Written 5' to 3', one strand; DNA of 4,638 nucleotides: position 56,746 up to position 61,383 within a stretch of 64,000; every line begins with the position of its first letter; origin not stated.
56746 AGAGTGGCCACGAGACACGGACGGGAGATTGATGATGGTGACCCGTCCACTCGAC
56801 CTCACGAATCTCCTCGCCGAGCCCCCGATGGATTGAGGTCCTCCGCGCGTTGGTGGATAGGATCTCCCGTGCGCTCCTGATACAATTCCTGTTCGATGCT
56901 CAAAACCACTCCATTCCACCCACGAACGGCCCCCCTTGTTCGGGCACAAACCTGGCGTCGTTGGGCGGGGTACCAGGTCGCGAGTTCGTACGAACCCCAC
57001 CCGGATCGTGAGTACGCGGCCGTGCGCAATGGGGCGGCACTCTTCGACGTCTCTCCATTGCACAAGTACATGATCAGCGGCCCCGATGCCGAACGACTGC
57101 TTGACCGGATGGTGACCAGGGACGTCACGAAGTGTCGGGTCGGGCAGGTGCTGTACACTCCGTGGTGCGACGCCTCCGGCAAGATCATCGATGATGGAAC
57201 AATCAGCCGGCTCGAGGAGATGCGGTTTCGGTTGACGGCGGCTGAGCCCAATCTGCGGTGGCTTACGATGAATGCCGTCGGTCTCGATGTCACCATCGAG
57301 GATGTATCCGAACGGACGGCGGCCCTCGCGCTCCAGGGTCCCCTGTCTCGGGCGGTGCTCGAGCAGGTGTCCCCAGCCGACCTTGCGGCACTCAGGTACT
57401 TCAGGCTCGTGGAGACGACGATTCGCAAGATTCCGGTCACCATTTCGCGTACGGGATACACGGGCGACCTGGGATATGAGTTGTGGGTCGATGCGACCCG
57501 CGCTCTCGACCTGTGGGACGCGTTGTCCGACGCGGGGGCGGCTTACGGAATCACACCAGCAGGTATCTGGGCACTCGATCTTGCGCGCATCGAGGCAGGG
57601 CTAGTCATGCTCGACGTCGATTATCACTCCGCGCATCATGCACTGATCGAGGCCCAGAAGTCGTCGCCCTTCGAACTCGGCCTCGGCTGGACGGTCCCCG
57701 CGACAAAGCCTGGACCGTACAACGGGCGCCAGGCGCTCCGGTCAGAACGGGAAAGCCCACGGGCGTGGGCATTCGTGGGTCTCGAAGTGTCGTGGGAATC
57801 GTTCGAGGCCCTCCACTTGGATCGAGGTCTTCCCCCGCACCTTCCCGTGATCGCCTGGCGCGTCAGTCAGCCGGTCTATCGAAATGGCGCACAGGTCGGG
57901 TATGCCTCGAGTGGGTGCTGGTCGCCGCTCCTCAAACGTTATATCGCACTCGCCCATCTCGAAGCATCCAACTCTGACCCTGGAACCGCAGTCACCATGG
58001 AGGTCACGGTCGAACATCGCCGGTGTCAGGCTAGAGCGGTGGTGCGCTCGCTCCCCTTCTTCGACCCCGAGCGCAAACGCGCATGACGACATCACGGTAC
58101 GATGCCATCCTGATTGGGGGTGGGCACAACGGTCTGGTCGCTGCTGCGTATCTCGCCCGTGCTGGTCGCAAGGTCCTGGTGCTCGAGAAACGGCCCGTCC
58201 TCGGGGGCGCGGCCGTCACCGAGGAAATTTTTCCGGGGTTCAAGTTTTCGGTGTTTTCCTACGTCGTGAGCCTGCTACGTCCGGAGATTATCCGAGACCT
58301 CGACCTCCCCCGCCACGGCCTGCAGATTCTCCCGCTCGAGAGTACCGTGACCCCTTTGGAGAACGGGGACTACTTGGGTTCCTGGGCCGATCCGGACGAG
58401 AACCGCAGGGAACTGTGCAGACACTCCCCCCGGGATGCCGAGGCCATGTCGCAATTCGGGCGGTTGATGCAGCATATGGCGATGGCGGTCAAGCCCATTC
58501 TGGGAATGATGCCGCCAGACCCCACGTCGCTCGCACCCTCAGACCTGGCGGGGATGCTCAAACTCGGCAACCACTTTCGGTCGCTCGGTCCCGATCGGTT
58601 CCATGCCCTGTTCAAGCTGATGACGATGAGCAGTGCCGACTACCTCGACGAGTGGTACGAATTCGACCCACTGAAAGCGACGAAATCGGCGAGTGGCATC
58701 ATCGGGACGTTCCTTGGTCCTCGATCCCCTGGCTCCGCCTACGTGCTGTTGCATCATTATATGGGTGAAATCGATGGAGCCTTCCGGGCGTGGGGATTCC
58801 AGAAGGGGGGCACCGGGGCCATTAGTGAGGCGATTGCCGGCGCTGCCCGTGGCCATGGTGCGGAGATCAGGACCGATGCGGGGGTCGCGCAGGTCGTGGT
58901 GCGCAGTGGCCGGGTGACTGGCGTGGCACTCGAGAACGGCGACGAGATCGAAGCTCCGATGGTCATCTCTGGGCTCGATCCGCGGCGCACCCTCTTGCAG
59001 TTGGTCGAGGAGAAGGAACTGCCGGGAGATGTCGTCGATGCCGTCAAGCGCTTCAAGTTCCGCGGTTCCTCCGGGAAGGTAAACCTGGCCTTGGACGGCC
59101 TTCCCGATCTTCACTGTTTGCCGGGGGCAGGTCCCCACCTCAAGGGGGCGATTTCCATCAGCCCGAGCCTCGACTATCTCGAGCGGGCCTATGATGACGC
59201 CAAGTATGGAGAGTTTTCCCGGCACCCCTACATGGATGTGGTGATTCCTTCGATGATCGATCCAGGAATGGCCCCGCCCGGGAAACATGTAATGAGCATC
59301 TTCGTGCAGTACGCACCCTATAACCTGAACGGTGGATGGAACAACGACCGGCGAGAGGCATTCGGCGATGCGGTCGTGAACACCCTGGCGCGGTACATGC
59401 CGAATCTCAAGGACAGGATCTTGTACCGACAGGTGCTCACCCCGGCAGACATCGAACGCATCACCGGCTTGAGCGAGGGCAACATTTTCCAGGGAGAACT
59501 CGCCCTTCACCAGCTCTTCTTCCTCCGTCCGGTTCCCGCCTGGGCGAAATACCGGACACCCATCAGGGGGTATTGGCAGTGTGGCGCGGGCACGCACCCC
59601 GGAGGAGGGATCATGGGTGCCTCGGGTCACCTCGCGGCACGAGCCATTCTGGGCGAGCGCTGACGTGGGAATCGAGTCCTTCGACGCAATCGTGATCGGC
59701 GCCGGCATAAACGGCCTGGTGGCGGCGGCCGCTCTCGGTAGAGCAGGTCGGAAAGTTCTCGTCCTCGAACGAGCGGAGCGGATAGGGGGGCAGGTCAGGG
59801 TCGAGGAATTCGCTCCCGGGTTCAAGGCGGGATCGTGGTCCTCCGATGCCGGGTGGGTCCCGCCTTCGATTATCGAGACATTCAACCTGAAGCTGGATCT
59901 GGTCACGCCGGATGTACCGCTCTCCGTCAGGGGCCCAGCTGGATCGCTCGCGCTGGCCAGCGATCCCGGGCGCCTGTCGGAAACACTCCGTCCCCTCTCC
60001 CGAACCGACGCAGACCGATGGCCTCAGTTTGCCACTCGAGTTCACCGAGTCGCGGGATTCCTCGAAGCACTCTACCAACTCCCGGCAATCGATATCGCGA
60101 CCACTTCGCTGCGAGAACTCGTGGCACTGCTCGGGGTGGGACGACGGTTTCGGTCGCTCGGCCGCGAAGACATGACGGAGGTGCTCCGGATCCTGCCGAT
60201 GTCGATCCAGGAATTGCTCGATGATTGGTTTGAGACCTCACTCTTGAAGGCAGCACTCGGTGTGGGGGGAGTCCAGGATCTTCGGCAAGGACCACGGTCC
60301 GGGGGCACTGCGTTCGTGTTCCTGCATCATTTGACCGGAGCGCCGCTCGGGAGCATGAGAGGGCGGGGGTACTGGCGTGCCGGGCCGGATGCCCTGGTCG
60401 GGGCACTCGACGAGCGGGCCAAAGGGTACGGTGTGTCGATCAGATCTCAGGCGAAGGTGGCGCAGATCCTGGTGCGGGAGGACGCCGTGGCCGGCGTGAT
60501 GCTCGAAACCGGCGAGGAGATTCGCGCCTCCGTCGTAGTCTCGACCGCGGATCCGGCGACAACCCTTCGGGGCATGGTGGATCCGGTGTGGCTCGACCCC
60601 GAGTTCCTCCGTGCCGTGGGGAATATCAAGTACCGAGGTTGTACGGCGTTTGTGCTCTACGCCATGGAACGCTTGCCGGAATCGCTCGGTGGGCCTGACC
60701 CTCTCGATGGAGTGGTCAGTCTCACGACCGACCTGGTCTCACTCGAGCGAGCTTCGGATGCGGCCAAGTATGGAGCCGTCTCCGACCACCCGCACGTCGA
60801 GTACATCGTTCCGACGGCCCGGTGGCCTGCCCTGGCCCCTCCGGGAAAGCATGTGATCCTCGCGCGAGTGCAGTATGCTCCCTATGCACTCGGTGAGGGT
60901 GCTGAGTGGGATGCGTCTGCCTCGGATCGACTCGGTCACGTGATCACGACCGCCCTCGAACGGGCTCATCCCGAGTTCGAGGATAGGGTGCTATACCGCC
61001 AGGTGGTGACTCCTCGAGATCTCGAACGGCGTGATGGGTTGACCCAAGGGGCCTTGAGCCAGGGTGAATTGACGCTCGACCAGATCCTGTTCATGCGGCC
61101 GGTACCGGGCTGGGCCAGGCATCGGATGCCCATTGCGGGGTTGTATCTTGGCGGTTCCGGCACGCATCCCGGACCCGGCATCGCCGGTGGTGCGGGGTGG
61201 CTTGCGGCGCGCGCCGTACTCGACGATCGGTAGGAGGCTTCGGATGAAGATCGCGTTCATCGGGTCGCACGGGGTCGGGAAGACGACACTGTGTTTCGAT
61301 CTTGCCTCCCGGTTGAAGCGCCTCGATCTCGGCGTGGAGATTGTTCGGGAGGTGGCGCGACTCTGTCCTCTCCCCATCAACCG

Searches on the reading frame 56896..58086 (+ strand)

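Call 7: search_protein_families(library=pfam, proteins=[window:56896-58086:+], max_evalue=0.001)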
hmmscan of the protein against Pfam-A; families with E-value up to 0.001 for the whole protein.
window:56896-58086:+ (396 aa): 2 families
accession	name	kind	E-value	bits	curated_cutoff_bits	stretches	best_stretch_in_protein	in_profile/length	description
PF01571.26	GCV_T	-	9.7e-67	225.3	25.6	1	19-265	11-254/255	Aminomethyltransferase folate-binding domain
PF08669.17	GCV_T_C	-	1.7e-12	47.5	25.9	1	322-390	16-80/80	Glycine cleavage T-protein C-terminal barrel domain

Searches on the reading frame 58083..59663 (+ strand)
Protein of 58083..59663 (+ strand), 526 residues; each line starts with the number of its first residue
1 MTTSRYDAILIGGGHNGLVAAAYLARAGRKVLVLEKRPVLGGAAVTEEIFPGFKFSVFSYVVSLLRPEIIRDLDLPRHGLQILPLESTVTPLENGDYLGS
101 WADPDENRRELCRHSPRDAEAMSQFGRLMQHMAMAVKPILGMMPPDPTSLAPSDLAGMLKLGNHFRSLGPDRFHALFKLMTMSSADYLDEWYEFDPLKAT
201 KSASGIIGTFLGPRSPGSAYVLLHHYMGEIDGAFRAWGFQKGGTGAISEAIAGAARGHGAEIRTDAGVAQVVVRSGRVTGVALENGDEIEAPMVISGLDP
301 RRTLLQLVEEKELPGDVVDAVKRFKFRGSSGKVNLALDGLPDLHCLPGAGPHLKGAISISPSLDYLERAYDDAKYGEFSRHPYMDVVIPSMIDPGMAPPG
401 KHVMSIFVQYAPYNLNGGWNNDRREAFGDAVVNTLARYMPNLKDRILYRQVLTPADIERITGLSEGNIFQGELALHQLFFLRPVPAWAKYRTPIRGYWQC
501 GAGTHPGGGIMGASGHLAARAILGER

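Call 8: search_protein_families(library=pfam, proteins=[window:58083-59663:+], max_evalue=0.001)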
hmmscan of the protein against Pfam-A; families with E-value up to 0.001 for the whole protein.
window:58083-59663:+ (526 aa): 9 families
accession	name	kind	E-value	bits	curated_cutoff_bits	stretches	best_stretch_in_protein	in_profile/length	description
PF01593.30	Amino_oxidase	-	6.6e-19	68.9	19.8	1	17-523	3-443/443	Flavin containing amine oxidoreductase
PF13450.12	NAD_binding_8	-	1.7e-12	47.8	21.9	1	11-57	2-44/68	NAD(P)-binding Rossmann-like domain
PF01266.30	DAO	-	4.4e-09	36.8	27.9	1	7-43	1-38/353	FAD dependent oxidoreductase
PF12831.13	FAD_oxidored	-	2.9e-08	33.9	27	1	7-74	1-69/416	FAD dependent oxidoreductase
PF07992.20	Pyr_redox_2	-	2.9e-07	30.7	26.1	0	7-44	2-40/291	Pyridine nucleotide-disulphide oxidoreductase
PF00890.30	FAD_binding_2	-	1.9e-06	27.8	20.4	1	7-45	1-39/414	FAD binding domain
PF01946.23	Thi4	-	0.00012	21.8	26.2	1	6-44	18-57/235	Thi4 family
PF03486.20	HI0933_like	-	0.00021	21.2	50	0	7-41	2-36/244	HI0933-like protein Rossmann domain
PF00070.33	Pyr_redox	-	0.00046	21.1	22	0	9-41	3-35/82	Pyridine nucleotide-disulphide oxidoreductase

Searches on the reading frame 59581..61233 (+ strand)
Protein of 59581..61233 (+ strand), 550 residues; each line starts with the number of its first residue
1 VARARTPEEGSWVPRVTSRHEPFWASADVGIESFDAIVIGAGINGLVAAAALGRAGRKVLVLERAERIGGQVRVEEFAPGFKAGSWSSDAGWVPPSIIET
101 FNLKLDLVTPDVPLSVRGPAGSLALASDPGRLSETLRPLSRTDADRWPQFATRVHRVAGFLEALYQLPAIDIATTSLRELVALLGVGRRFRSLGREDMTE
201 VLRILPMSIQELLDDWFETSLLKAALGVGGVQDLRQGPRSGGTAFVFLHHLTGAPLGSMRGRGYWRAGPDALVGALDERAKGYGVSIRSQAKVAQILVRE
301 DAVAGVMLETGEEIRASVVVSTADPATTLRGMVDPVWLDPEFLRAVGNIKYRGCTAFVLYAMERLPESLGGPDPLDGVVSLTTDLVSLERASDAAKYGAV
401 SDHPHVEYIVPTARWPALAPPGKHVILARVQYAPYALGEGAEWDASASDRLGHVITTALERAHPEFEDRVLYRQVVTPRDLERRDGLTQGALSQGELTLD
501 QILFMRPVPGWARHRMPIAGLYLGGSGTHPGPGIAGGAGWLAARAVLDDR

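Call 8: search_protein_families(library=pfam, proteins=[window:59581-61233:+], max_evalue=0.001)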
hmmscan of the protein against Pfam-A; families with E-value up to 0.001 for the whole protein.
window:59581-61233:+ (550 aa): 11 families
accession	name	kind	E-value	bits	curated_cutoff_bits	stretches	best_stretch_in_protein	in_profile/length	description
PF01593.30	Amino_oxidase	-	6.3e-20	72.3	19.8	1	45-547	3-443/443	Flavin containing amine oxidoreductase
PF13450.12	NAD_binding_8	-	1.3e-10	41.8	21.9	1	38-81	1-43/68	NAD(P)-binding Rossmann-like domain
PF01266.30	DAO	-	1.9e-09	38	27.9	2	35-70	1-37/353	FAD dependent oxidoreductase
PF00890.30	FAD_binding_2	-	7.5e-09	35.7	20.4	1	35-71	1-37/414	FAD binding domain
PF03486.20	HI0933_like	-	2.7e-08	34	50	1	35-73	2-40/244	HI0933-like protein Rossmann domain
PF12831.13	FAD_oxidored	-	7.1e-07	29.3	27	1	35-72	1-38/416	FAD dependent oxidoreductase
PF07992.20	Pyr_redox_2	-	5.7e-06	26.4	26.1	0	36-69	145-178/291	Pyridine nucleotide-disulphide oxidoreductase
PF01134.28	GIDA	-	3.3e-05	23.6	22.1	0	35-67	1-34/391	Glucose inhibited division protein A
PF00070.33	Pyr_redox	-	0.00021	22.2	22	0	36-69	2-35/82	Pyridine nucleotide-disulphide oxidoreductase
PF05834.18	Lycopene_cycl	-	0.00082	19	23.4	0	261-322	78-138/380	Lycopene cyclase protein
PF01946.23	Thi4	-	0.00084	19.1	26.2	0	33-71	17-56/235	Thi4 family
